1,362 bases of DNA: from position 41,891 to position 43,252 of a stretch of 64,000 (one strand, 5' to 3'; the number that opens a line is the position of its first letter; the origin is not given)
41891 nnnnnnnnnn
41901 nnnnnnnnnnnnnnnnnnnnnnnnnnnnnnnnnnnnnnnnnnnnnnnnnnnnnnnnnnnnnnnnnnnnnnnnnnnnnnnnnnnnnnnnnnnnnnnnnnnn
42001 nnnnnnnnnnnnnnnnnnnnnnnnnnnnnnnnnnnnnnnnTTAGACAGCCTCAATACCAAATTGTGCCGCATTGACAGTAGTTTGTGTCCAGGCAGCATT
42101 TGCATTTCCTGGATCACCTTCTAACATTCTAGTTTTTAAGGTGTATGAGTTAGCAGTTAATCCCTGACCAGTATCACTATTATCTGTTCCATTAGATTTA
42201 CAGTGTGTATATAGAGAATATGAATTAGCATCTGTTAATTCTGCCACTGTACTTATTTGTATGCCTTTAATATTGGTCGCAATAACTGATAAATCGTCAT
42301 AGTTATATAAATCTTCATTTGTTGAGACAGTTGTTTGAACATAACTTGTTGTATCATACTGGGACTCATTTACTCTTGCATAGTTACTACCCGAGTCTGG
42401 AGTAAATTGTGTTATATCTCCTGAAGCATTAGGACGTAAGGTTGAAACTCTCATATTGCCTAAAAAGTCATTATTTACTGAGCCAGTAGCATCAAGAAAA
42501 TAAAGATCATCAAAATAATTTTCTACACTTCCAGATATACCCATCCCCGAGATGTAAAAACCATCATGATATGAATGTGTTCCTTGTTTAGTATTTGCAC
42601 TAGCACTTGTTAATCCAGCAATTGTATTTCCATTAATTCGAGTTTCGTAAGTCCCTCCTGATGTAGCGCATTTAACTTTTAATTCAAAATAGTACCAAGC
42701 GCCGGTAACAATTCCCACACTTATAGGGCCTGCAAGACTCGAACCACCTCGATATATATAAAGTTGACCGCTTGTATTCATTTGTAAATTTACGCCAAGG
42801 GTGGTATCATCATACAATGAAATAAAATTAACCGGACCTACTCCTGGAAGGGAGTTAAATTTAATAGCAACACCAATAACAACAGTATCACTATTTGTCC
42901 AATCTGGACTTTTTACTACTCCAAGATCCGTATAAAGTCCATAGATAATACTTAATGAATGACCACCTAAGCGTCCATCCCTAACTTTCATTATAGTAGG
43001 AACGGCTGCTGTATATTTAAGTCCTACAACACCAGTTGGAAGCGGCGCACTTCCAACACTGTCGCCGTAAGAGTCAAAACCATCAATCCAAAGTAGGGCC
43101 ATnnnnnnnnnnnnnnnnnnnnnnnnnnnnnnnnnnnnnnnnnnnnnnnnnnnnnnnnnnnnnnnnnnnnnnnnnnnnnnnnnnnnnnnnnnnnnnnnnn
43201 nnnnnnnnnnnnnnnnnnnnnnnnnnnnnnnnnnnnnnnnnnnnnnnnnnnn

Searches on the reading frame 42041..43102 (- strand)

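Call 40: search_protein_families(library=pfam, proteins=[window:42041-43102:-], max_evalue=0.001)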
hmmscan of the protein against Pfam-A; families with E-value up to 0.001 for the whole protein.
window:42041-43102:- (353 aa): 0 families

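Call 66: search_protein_families(library=phrogs, proteins=[window:42041-43102:-], max_evalue=0.00001)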
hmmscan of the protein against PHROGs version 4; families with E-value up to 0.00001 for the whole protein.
window:42041-43102:- (353 aa): 1 family
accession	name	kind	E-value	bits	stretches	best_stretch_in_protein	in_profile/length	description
phrog_2448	-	unknown function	2.2e-38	133.3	1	3-351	2-332/335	-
